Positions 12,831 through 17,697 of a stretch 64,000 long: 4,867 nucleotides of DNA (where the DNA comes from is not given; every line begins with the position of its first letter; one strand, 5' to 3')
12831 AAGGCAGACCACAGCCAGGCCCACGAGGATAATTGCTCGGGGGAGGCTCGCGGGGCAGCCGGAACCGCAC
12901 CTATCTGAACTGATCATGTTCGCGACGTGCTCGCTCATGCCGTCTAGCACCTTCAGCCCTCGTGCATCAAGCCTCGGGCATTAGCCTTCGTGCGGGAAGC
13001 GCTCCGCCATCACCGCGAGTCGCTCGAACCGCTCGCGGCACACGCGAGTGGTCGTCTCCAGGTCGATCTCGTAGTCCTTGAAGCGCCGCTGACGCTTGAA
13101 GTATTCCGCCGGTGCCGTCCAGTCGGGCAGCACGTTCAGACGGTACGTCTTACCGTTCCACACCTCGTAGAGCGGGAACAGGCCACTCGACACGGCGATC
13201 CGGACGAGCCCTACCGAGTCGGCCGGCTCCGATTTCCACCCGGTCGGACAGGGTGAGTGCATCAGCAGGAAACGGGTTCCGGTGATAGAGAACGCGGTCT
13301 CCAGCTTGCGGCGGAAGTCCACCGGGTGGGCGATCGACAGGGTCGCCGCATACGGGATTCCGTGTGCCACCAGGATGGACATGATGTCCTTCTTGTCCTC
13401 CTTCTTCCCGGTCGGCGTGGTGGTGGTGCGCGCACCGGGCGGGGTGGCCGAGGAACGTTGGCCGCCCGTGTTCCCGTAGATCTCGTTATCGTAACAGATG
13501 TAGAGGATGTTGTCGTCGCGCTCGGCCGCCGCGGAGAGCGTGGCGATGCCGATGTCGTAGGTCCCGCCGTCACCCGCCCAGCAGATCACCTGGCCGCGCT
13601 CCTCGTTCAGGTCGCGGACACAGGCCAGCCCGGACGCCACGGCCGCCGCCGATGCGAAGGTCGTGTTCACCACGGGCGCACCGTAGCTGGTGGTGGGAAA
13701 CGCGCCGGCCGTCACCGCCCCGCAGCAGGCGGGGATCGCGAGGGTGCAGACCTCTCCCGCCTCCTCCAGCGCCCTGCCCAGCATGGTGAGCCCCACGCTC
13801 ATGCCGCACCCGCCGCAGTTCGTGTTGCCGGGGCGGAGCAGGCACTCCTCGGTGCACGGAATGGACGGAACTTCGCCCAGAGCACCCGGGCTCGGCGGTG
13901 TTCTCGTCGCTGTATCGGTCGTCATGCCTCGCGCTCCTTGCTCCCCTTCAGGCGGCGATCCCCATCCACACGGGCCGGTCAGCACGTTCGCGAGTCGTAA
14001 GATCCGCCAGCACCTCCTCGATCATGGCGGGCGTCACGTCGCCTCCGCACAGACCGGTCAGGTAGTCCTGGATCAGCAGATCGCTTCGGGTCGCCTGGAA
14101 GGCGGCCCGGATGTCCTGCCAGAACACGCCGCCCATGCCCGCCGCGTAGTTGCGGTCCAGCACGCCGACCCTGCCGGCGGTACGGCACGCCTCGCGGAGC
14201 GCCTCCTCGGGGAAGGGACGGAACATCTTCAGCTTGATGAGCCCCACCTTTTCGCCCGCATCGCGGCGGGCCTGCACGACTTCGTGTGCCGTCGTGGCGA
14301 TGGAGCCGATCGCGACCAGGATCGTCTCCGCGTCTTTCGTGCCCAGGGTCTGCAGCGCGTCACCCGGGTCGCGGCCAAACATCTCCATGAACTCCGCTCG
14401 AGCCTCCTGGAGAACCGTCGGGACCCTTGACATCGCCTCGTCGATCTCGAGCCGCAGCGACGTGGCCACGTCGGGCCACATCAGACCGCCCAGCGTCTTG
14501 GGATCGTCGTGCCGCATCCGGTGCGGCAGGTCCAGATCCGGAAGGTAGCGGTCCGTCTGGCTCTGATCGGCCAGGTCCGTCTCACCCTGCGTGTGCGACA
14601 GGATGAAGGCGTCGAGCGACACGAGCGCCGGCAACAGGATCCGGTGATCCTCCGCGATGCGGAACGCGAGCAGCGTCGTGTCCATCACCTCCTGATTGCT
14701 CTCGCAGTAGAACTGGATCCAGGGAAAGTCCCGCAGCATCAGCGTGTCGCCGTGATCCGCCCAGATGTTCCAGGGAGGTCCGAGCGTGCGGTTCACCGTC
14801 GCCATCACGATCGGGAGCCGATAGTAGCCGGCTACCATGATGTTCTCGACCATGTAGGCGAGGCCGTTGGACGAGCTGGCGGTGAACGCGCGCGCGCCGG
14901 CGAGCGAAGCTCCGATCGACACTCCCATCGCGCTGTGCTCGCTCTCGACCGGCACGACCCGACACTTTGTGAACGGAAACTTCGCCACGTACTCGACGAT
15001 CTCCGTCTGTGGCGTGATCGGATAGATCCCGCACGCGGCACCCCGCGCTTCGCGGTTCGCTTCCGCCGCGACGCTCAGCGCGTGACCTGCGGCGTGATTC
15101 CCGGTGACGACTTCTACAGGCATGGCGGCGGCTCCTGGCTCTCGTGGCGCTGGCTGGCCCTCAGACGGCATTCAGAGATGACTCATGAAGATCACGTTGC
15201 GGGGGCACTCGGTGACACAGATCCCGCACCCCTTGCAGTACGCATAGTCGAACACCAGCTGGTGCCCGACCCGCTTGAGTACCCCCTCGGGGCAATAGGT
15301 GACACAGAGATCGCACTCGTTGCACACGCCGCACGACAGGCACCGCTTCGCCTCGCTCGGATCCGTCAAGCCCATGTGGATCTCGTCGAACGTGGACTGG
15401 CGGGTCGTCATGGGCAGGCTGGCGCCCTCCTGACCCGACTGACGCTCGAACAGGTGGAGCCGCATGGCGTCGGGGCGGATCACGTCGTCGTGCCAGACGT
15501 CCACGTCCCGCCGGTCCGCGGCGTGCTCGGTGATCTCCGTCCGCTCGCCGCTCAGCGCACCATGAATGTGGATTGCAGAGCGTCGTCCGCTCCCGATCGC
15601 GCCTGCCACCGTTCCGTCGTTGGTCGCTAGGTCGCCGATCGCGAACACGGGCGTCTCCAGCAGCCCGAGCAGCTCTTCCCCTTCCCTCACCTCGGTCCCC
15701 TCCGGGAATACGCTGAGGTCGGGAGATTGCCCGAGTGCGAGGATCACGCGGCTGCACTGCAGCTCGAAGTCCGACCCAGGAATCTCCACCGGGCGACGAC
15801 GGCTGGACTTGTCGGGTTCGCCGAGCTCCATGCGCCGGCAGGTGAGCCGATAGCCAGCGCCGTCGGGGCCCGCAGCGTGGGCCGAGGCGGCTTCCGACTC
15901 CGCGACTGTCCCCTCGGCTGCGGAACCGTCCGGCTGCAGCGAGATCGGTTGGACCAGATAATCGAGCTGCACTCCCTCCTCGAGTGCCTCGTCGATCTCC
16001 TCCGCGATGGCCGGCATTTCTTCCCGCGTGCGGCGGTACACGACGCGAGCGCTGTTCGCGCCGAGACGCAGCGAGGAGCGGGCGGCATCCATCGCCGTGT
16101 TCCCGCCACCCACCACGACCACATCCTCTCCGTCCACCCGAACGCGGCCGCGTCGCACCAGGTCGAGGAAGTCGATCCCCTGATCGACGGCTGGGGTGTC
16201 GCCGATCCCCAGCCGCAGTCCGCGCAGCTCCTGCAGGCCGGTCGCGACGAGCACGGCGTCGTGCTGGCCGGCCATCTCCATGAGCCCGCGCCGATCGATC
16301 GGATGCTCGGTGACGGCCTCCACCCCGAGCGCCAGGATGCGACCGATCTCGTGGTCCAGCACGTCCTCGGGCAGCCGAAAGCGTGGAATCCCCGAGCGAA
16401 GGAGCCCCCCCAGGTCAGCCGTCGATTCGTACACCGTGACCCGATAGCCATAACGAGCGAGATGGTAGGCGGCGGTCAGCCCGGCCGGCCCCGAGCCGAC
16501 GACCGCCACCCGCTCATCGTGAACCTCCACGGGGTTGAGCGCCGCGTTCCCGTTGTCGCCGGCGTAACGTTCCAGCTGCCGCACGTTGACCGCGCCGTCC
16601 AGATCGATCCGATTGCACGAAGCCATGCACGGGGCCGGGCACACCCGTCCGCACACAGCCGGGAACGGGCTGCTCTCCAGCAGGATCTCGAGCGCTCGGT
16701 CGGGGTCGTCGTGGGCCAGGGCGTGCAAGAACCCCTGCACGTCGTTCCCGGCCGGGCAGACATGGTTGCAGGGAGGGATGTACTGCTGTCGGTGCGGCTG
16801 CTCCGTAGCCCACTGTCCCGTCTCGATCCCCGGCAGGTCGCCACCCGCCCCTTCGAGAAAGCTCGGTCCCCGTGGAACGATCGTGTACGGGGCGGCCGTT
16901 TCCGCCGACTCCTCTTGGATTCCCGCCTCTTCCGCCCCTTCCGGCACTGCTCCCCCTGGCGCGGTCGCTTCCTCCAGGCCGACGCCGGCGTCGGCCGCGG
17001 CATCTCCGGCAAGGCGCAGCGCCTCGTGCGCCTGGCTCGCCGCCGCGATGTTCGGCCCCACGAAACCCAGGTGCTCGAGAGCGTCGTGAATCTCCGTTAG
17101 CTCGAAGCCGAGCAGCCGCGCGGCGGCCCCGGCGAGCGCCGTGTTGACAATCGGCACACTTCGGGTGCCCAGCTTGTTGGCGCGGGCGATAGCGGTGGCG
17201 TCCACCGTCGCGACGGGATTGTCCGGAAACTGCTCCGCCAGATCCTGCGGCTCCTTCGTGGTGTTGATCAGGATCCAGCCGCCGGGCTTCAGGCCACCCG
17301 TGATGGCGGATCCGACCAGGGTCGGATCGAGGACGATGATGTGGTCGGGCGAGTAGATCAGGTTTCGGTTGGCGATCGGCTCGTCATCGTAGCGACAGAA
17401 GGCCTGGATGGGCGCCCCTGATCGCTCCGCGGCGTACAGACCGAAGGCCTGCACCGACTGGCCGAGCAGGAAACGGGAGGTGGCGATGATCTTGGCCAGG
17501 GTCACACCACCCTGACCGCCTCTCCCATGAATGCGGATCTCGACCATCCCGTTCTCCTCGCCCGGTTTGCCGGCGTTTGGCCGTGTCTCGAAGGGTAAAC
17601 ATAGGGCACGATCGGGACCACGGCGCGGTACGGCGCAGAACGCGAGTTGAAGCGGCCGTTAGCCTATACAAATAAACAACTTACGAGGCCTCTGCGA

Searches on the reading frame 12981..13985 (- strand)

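Call 9: search_protein_families(library=pfam, proteins=[window:12981-13985:-], max_evalue=0.001)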
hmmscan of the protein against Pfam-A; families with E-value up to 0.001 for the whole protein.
window:12981-13985:- (334 aa): 1 family
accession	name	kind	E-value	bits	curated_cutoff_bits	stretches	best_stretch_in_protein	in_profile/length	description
PF02775.26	TPP_enzyme_C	-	8.3e-22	78.1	21.9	1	99-238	19-147/151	Thiamine pyrophosphate enzyme, C-terminal TPP binding domain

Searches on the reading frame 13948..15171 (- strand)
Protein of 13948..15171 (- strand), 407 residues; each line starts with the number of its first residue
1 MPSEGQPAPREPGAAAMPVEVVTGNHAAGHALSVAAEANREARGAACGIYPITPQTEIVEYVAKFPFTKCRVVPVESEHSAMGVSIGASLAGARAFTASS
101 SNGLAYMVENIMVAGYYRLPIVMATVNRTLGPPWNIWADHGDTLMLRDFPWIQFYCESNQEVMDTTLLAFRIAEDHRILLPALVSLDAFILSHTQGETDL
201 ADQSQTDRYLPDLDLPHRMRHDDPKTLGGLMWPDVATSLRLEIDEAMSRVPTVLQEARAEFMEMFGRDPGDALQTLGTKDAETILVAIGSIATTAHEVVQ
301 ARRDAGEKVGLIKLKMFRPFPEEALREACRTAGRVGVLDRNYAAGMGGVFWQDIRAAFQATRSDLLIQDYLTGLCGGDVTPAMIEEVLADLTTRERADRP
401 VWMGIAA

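Call 9: search_protein_families(library=pfam, proteins=[window:13948-15171:-], max_evalue=0.001)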
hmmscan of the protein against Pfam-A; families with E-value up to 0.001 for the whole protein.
window:13948-15171:- (407 aa): 3 families
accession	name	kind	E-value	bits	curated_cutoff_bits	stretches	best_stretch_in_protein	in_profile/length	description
PF01855.24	POR_N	-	3.8e-57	194.1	27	1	46-258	10-230/231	Pyruvate flavodoxin/ferredoxin oxidoreductase, thiamine diP-bdg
PF17147.9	PFOR_II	-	1.6e-23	83.4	27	1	281-382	1-100/102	Pyruvate:ferredoxin oxidoreductase core domain II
PF02780.25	Transketolase_C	-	0.0002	21.7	25.9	1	280-348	9-78/124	Transketolase, C-terminal domain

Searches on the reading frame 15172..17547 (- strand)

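Call 9: search_protein_families(library=pfam, proteins=[window:15172-17547:-], max_evalue=0.001)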
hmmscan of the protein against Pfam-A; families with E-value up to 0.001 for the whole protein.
window:15172-17547:- (791 aa): 20 families
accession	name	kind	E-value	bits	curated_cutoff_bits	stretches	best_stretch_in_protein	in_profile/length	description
PF01558.24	POR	-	3e-26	93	27.4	1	10-172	1-170/173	Pyruvate ferredoxin/flavodoxin oxidoreductase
PF07992.20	Pyr_redox_2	-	4.6e-18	66.1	26.1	1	346-641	2-277/291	Pyridine nucleotide-disulphide oxidoreductase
PF14691.11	Fer4_20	-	4.7e-18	65.5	25.8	1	258-333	30-108/113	Dihydroprymidine dehydrogenase domain II, 4Fe-4S cluster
PF13450.12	NAD_binding_8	-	7.3e-11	42.6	21.9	1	349-386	1-38/68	NAD(P)-binding Rossmann-like domain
PF13738.12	Pyr_redox_3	-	1.9e-09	37.6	30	1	471-510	162-201/305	Pyridine nucleotide-disulphide oxidoreductase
PF12831.13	FAD_oxidored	-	1e-08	35.3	27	1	347-386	2-41/416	FAD dependent oxidoreductase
PF00070.33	Pyr_redox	-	2.1e-08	35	22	0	346-376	1-31/82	Pyridine nucleotide-disulphide oxidoreductase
PF01266.30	DAO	-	3.1e-07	30.7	27.9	1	346-380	1-35/353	FAD dependent oxidoreductase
PF01946.23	Thi4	-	7.4e-07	29.1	26.2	1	344-384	17-58/235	Thi4 family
PF13241.12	NAD_binding_7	-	2e-06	28.7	22.1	0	341-376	4-39/104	Putative NAD(P)-binding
PF01262.27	AlaDh_PNT_C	-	2.9e-06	27.3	23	0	326-377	10-61/214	Alanine dehydrogenase/PNT, C-terminal domain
PF01593.30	Amino_oxidase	-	2.9e-06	27.3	19.8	1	355-385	2-32/443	Flavin containing amine oxidoreductase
PF00890.30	FAD_binding_2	-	5.5e-06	26.3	20.4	1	347-381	2-36/414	FAD binding domain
PF00037.32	Fer4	-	7.2e-06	26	21.1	1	765-786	2-23/24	4Fe-4S binding domain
PF01134.28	GIDA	-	1.4e-05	24.8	22.1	0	347-377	2-33/391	Glucose inhibited division protein A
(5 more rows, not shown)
